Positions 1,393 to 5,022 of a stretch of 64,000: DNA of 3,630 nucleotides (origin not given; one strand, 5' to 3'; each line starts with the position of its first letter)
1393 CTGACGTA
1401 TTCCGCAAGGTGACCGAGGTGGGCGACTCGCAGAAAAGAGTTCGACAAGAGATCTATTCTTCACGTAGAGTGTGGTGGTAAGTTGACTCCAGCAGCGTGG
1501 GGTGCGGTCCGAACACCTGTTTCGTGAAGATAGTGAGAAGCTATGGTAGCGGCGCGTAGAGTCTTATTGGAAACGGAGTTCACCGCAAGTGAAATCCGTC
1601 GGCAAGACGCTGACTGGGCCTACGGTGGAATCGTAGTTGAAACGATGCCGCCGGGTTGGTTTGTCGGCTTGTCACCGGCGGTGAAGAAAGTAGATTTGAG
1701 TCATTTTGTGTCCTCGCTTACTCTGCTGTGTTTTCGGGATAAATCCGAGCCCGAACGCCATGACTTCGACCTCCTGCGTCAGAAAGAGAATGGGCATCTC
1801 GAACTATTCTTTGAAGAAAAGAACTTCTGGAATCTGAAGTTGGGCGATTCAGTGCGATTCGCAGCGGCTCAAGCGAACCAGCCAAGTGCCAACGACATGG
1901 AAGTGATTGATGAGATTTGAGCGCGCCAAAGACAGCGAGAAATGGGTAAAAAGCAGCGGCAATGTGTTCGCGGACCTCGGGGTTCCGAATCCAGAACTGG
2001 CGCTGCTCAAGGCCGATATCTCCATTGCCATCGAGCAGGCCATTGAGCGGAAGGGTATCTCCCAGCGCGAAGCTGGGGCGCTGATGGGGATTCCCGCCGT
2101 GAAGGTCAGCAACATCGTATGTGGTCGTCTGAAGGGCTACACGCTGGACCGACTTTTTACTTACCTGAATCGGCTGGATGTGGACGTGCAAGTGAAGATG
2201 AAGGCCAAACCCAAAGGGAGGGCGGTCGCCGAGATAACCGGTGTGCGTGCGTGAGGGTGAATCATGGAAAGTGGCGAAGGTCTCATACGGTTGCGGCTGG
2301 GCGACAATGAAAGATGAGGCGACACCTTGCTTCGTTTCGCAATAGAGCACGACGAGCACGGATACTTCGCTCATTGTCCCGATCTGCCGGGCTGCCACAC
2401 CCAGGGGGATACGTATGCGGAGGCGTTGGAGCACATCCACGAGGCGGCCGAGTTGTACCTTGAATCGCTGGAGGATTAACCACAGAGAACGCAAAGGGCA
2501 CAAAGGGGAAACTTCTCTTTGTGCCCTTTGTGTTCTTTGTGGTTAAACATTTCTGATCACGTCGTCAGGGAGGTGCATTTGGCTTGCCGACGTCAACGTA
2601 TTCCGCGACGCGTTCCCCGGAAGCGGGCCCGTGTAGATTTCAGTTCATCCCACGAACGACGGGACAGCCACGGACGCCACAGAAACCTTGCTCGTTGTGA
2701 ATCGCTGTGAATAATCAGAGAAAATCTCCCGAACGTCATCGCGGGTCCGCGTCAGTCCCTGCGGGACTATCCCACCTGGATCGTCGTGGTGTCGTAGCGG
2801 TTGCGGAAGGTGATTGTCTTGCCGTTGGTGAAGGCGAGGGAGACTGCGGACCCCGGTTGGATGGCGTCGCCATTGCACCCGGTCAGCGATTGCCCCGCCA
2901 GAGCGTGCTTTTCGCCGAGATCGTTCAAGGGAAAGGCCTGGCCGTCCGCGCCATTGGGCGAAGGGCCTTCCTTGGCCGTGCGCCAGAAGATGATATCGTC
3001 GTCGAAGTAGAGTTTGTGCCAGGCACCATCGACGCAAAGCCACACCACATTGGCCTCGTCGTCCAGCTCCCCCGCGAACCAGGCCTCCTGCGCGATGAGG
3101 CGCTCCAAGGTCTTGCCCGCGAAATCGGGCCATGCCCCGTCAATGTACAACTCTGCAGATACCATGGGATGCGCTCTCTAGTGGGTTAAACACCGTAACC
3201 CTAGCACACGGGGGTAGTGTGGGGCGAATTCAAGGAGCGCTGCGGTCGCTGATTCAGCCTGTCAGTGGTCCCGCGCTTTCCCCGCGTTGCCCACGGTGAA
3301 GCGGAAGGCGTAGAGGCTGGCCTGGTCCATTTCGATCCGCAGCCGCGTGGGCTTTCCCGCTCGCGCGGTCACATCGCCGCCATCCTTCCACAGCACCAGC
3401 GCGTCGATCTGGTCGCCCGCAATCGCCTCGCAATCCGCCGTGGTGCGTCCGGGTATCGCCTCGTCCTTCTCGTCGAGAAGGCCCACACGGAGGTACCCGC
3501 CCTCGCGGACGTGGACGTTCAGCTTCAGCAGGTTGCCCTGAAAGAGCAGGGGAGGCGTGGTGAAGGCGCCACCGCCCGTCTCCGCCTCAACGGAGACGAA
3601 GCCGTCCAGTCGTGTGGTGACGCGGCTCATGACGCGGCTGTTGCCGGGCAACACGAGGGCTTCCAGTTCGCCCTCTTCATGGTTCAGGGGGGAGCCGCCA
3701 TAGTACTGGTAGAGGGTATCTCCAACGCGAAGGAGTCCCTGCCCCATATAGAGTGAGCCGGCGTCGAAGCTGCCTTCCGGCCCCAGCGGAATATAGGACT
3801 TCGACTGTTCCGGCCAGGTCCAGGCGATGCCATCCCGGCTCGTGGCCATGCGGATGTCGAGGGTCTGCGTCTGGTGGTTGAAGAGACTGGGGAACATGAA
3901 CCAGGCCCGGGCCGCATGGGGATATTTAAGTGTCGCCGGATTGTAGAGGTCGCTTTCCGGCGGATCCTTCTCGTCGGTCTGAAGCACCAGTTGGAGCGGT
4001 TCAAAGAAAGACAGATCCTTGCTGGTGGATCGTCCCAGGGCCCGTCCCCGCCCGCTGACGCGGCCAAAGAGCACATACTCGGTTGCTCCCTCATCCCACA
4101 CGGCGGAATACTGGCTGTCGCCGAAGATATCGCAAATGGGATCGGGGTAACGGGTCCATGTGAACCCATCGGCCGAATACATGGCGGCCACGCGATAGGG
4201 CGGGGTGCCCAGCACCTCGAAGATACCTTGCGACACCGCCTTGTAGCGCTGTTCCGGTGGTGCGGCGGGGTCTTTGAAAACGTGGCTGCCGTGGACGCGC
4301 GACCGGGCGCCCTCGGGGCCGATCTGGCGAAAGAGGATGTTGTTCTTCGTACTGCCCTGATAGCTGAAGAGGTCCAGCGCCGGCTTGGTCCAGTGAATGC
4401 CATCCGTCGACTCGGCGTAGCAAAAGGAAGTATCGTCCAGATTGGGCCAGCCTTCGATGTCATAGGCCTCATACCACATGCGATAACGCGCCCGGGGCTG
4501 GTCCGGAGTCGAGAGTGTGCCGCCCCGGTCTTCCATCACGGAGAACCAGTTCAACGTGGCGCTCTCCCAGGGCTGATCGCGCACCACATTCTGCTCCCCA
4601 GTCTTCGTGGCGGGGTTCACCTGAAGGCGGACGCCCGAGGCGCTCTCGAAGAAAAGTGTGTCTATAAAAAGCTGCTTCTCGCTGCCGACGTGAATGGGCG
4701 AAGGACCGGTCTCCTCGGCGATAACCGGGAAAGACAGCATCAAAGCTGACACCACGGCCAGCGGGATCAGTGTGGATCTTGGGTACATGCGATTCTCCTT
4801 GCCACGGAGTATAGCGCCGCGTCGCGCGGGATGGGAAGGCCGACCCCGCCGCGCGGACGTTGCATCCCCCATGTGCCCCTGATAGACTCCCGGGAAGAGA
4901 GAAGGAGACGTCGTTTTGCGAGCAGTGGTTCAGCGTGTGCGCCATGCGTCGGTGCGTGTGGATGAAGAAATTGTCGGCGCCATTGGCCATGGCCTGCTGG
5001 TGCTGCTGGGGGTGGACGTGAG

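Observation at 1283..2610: Low-GC toxin-antitoxin islet bracketed by 47-nt direct repeats spaced 1200 nt apart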

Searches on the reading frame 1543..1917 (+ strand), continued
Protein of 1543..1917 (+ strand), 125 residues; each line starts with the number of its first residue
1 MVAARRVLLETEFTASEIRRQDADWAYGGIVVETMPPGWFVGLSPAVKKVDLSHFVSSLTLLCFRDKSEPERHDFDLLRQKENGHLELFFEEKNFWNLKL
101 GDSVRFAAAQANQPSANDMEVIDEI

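Call 67: fold_search(model_id=the predicted structure, library=pdb)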
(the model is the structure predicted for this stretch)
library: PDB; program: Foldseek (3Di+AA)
matches with E <= 10: 868; with E <= 0.001: 0
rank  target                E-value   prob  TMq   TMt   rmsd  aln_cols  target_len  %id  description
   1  2bgi                  3.5e-02  1.00  0.44  0.24   4.7       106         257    8  X-Ray Structure of the Ferredoxin-NADP(H) Reductase from Rhodobacter capsulatus complexed with three molecules of the de (released 2005-09-07)
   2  8qta                  3.9e-02  1.00  0.47  0.17   4.8       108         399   13  Cryo-EM structure of Streptococcus pneumoniae NADPH oxidase F397A mutant in complex with NADPH (released 2024-07-24)
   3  9hfo_7                3.9e-02  0.91  0.36  0.11   8.4       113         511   12  Translation-initiation state of human mitochondrial ribosome small subunit (State G) (released 2025-04-23)
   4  4k1x_A                6.4e-02  0.99  0.41  0.23   4.9       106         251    9  Ferredoxin-NADP(H) Reductase mutant with Ala 266 replaced by Tyr (A266Y) and residues 267-272 deleted. (released 2013-11-13)
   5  2bgj_A                6.4e-02  0.98  0.41  0.22   5.1       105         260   10  X-Ray Structure of the Ferredoxin-NADP(H) Reductase from Rhodobacter capsulatus at 2.1 Angstroms (released 2005-09-07)
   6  7rom                  6.4e-02  0.93  0.40  0.23   5.6       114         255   12  Crystal structure of Saccharomyces cerevisiae NADH-cytochrome b5 reductase 1 (Cbr1) fragment (residues 28-284) bound to  (released 2022-08-10)
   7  4b4d                  6.7e-02  0.99  0.43  0.24   4.8       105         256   10  Crystal structure of FAD-containing ferredoxin-NADP reductase from Xanthomonas axonopodis pv. citri (released 2013-08-21)
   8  8c4l_A                7.5e-02  0.96  0.42  0.25   4.9       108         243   12  Ferric-siderophore reduction in Shewanella biscestrii: Structural and functional characterization of SbiSIP reveals un (released 2024-01-17)
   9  2vnk_B                7.9e-02  0.98  0.41  0.23   4.8       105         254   10  X-RAY STRUCTURE OF THE FERREDOXIN-NADP(H) REDUCTASE FROM RHODOBACTER CAPSULATUS IN COMPLEX WITH NADP. FORM III AT 1.93 (released 2008-11-11)
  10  8c4l_B                8.8e-02  0.96  0.42  0.25   4.9       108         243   13  Ferric-siderophore reduction in Shewanella biscestrii: Structural and functional characterization of SbiSIP reveals un (released 2024-01-17)
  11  2ok8_A                8.8e-02  0.75  0.33  0.18   7.6       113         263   11  Ferredoxin-NADP+ reductase from Plasmodium falciparum (released 2007-02-13)
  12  2ok7_C                9.3e-02  0.91  0.39  0.21   6.3       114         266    9  Ferredoxin-NADP+ reductase from Plasmodium falciparum with 2'P-AMP (released 2007-02-13)
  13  2ok8_D                9.8e-02  0.95  0.42  0.23   5.0       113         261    9  Ferredoxin-NADP+ reductase from Plasmodium falciparum (released 2007-02-13)
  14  2qdx                  1.0e-01  0.98  0.44  0.24   4.7       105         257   10  P.Aeruginosa Fpr with FAD (released 2007-10-30)
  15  2gpj                  1.0e-01  0.93  0.42  0.25   4.8       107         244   11  CRYSTAL STRUCTURE OF A SIDEROPHORE-INTERACTING PROTEIN (SPUTCN32_0076) FROM SHEWANELLA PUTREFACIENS CN-32 AT 2.20 A RESO (released 2006-06-13)
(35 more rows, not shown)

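Call 89: find_encoding_contigs(protein=P0007, flank=4000, max_places=3)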
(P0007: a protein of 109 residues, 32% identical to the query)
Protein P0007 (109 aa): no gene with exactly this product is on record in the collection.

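Call 90: find_encoding_contigs(protein=P0009, flank=4000, max_places=3)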
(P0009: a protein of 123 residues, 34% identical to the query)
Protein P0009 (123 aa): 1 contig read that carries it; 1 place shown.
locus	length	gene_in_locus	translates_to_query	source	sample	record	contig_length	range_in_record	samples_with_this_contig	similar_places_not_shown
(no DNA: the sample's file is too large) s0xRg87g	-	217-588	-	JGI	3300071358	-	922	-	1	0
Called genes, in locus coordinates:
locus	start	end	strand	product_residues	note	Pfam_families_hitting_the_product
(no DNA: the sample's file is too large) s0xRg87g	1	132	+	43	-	?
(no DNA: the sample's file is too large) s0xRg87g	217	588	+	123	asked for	-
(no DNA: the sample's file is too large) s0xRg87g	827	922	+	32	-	?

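Call 102: find_related_loci(query=A4, collection=viral_contigs, flank=4000)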
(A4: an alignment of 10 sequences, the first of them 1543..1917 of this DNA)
Query A4 (125 aa) in viral_contigs; peptide patterns used: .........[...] (x = any residue, [..] = any of these).
4 stretches matched a pattern, but none encodes a relative of the query by tblastn (E <= 1e-3).

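Call 103: search_dna_similar(query=window:1543-1917:+, collection=plasmids, mode=protein, max_evalue=0.01, max_rows=10)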
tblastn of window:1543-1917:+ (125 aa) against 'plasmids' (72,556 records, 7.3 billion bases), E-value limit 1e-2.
No match.

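Call 104: search_protein_families(library=phrogs, proteins=[window:1543-1917:+, L002:889-1083:+], max_evalue=0.01)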
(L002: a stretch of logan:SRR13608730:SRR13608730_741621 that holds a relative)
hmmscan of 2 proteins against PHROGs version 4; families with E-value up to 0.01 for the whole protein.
window:1543-1917:+ (125 aa): 0 families

L002:889-1083:+ (65 aa): 2 families
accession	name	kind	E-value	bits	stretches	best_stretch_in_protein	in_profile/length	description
phrog_497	-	moron, auxiliary metabolic gene and host takeover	1.7e-11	45.1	1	19-63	15-60/342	toxin-antitoxin system HicB-like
phrog_11958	-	unknown function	3.1e-09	37.9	1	23-63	12-52/84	-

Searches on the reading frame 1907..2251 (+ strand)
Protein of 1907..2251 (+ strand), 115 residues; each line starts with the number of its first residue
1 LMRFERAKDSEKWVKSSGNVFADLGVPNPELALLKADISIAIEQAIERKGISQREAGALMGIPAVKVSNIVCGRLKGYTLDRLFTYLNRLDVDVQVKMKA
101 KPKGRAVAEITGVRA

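Call 10: search_protein_families(library=pfam, proteins=[window:1907-2251:+], max_evalue=1)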
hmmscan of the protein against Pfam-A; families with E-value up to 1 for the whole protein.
window:1907-2251:+ (115 aa): 3 families
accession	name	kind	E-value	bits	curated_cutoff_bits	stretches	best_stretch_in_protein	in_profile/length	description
PF13744.12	HTH_37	-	3.5e-16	59.2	27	1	20-99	1-80/80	Helix-turn-helix domain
PF01381.28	HTH_3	-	0.021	15.3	23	1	42-93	1-51/55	Helix-turn-helix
PF13560.12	HTH_31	-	0.12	13.1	27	1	47-74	11-38/64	Helix-turn-helix domain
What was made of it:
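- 1907..2254 (+): XRE-type HTH regulator (HTH_37), a putative antitoxin or autoregulator. Pfam E=3.5e-16 (call 10).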

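Call 11: search_protein_families(library=ncbifam, proteins=[window:1907-2251:+], max_evalue=1)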
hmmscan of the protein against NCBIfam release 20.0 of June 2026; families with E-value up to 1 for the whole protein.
window:1907-2251:+ (115 aa): 0 families

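Call 104: search_protein_families(library=phrogs, proteins=[window:1907-2251:+], max_evalue=0.01)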
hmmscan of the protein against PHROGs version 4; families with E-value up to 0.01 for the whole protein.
window:1907-2251:+ (115 aa): 6 families
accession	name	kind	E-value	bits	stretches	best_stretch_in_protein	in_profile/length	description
phrog_2339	-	DNA, RNA and nucleotide metabolism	1.1e-08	35.9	1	28-100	16-88/98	HTH DNA binding protein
phrog_18318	-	DNA, RNA and nucleotide metabolism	8.9e-06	26.7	1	35-100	31-96/108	HTH DNA binding protein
phrog_1373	-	transcription regulation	1.1e-05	26.4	1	40-103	66-128/166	transcriptional regulator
phrog_7126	-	DNA, RNA and nucleotide metabolism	0.00024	22.1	1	39-101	21-81/120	HTH DNA binding protein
phrog_4779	-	transcription regulation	0.0034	18.9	1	41-87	6-52/98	transcriptional regulator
phrog_8522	-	DNA, RNA and nucleotide metabolism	0.0067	17.9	1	35-100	5-69/71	HTH DNA binding protein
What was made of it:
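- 1907..2254 (+): PHROG HTH DNA-binding proteins (call 104).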

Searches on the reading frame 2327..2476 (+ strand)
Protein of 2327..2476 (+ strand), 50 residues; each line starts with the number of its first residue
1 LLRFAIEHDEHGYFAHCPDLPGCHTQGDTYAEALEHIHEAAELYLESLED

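Call 10: search_protein_families(library=pfam, proteins=[window:2327-2476:+], max_evalue=1)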
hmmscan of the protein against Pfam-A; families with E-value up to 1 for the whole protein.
window:2327-2476:+ (50 aa): 3 families
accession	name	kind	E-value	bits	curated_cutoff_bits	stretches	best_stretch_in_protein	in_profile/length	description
PF15919.11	HicB_lk_antitox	-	9.1e-10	39.2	27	1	5-48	4-48/123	HicB_like antitoxin of bacterial toxin-antitoxin system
PF21748.3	UPF0150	-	8e-05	22.9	27.3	1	4-45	12-53/64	UPF0150-like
PF24113.1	DUF7387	-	0.034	14.9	27.9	1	22-45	32-55/85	Family of unknown function (DUF7387)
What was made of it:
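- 2264..2479 (+): HicB-like (UPF0150-type) pseudogene: one reading frame with an in-frame TGA at 2315-2317 inside an 18-nt insertion. Pfam PF15919 (call 10).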

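Call 11: search_protein_families(library=ncbifam, proteins=[window:2327-2476:+], max_evalue=1)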
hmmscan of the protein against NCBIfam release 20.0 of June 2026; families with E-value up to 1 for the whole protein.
window:2327-2476:+ (50 aa): 0 families

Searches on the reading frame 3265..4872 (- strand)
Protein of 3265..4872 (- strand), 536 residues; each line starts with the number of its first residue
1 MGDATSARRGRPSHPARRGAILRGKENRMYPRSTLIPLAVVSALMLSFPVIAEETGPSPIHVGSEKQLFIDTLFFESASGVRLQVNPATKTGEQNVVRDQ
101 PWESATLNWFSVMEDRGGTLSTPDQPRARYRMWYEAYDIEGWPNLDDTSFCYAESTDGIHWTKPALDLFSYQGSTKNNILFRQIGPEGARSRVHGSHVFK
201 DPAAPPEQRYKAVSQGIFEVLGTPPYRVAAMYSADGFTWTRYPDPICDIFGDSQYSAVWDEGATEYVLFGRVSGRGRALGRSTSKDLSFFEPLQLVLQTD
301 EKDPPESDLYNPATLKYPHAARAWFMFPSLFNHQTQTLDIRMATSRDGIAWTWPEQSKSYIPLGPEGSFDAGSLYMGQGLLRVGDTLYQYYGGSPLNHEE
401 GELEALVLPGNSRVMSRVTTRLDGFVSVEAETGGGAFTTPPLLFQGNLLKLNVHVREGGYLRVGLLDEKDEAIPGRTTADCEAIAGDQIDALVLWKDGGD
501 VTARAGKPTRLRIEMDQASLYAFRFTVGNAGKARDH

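Call 10: search_protein_families(library=pfam, proteins=[window:3265-4872:-], max_evalue=1)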
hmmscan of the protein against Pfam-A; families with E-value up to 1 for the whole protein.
window:3265-4872:- (536 aa): 0 families

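Call 79: find_homologous_proteins(query=window:3265-4872:-, max_evalue=1e-30)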
Query window:3265-4872:- (536 aa): 824 proteins with E <= 1e-30 among 8000 candidates; the best 120 are listed.
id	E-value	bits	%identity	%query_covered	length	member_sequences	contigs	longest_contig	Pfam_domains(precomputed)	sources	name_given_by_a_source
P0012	0.0e+0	1091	92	95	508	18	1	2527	-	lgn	-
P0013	5.0e-281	951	80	94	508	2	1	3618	-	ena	-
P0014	7.6e-274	927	81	92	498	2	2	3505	-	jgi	jgi:hypothetical protein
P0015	6.8e-269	911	82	89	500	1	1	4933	-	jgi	jgi:hypothetical protein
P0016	5.7e-250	849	76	90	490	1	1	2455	-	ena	-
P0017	1.2e-248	844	71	94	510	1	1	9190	-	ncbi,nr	ncbi:MAG: hypothetical protein L3K26_01690 [Candidatus Hydrogenedentes bacterium]|nr:hypothetical pr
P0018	2.5e-243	827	70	94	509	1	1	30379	-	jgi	jgi:hypothetical protein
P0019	2.1e-241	820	70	92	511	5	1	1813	-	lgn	-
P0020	1.8e-238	811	70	92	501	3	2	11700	-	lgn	-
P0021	8.9e-238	808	67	95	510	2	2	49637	-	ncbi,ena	-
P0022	1.6e-231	788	66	97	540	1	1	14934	-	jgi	jgi:hypothetical protein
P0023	4.6e-228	776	69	90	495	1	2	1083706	-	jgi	jgi:hypothetical protein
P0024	4.1e-215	733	63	97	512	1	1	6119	-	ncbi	-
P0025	8.8e-212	722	64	91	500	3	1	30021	-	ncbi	-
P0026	1.5e-205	702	65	89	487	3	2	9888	-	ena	-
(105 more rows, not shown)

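Call 80: find_encoding_contigs(protein=P0015, flank=6000, max_places=2)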
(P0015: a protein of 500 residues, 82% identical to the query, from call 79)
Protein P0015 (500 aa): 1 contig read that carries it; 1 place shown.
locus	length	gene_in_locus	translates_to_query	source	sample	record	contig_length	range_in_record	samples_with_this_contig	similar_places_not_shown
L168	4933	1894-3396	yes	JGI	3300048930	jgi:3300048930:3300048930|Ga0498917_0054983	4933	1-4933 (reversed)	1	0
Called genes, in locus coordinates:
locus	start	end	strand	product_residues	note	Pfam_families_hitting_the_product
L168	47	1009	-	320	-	PF00551:Formyl_trans_N, PF02911:Formyl_trans_C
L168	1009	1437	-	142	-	PF02580:Tyr_Deacylase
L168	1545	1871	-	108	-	-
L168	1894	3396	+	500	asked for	-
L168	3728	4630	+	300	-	PF13385:Laminin_G_3, PF07589:PEP_exosort_dom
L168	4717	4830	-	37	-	-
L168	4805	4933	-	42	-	?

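Call 81: find_encoding_contigs(protein=P0013, flank=6000, max_places=2)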
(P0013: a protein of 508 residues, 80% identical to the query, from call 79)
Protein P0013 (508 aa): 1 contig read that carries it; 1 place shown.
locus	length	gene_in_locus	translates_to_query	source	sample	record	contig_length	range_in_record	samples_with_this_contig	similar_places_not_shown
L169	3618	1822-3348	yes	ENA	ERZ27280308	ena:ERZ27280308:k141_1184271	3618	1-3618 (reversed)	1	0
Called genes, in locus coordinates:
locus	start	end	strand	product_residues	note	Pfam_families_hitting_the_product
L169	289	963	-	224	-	PF06161:DUF975 (faint)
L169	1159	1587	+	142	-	PF04970:LRAT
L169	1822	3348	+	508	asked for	-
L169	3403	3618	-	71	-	?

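Call 82: find_encoding_contigs(protein=P0017, flank=8000, max_places=2)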
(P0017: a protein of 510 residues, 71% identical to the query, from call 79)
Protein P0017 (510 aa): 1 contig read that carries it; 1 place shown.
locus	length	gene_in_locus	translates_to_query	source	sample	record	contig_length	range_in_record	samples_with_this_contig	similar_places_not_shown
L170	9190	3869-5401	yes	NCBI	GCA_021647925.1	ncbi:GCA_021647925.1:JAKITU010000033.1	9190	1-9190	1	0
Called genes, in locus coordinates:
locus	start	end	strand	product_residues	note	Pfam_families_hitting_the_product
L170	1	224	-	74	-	?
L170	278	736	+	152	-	-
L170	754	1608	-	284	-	PF02899:Phage_int_SAM_1, PF00589:Phage_integrase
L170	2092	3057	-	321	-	PF00551:Formyl_trans_N, PF02911:Formyl_trans_C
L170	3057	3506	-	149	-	PF02580:Tyr_Deacylase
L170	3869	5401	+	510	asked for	-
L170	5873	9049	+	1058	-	PF02837:Glyco_hydro_2_N, PF13364:BetaGal_ABD2 (faint), PF00703:Glyco_hydro_2, PF02836:Glyco_hydro_2_C (weak)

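Call 83: find_encoding_contigs(protein=P0018, flank=8000, max_places=2)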
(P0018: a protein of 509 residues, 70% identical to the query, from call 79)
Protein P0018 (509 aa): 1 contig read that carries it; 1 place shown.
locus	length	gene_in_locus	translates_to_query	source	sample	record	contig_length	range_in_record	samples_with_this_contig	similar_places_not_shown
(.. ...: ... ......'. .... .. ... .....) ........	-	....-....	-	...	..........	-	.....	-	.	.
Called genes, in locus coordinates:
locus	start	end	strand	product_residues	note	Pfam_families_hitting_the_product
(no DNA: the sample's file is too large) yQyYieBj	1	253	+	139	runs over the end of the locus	?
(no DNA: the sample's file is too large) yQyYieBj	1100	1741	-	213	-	PF00574:CLP_protease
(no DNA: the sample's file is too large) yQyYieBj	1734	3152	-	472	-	PF05697:Trigger_N, PF00254:FKBP_C, PF05698:Trigger_C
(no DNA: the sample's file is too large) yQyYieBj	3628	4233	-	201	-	PF00583:Acetyltransf_1, PF13673:Acetyltransf_10 (weak), PF13508:Acetyltransf_7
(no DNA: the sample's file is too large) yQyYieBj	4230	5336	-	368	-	PF00535:Glycos_transf_2, PF13641:Glyco_tranf_2_3, PF13414:TPR_11 (faint), PF14559:TPR_19 (faint)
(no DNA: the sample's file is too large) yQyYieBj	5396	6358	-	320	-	PF00551:Formyl_trans_N, PF02911:Formyl_trans_C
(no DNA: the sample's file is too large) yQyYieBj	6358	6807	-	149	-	PF02580:Tyr_Deacylase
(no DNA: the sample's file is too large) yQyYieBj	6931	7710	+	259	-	PF01209:Ubie_methyltran, PF13489:Methyltransf_23, PF03141:Methyltransf_29 (weak), PF13847:Methyltransf_31, PF08241:Methyltransf_11, PF08242:Methyltransf_12, PF13649:Methyltransf_25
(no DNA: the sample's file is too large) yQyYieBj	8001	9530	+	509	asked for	-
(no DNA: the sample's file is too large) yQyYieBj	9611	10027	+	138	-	-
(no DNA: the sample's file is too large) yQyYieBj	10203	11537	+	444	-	PF01408:GFO_IDH_MocA, PF19051:GFO_IDH_MocA_C2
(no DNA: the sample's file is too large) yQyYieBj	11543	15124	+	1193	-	PF06283:ThuA, PF13646:HEAT_2 (weak), PF00754:F5_F8_type_C, PF22633:F5_F8_type_C_2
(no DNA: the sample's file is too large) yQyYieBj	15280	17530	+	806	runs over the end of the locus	PF07635:PSCyt1, PF07583:PSCyt2, PF07587:PSD1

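Call 84: find_encoding_contigs(protein=P0012, flank=6000, max_places=3)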
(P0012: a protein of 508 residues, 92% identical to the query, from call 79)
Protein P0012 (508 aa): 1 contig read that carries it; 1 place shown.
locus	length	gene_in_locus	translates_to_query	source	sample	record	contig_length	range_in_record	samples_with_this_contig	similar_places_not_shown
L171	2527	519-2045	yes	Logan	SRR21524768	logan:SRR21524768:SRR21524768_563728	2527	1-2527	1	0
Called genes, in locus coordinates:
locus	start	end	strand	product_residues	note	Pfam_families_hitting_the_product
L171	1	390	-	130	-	?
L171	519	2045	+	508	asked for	-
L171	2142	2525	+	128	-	?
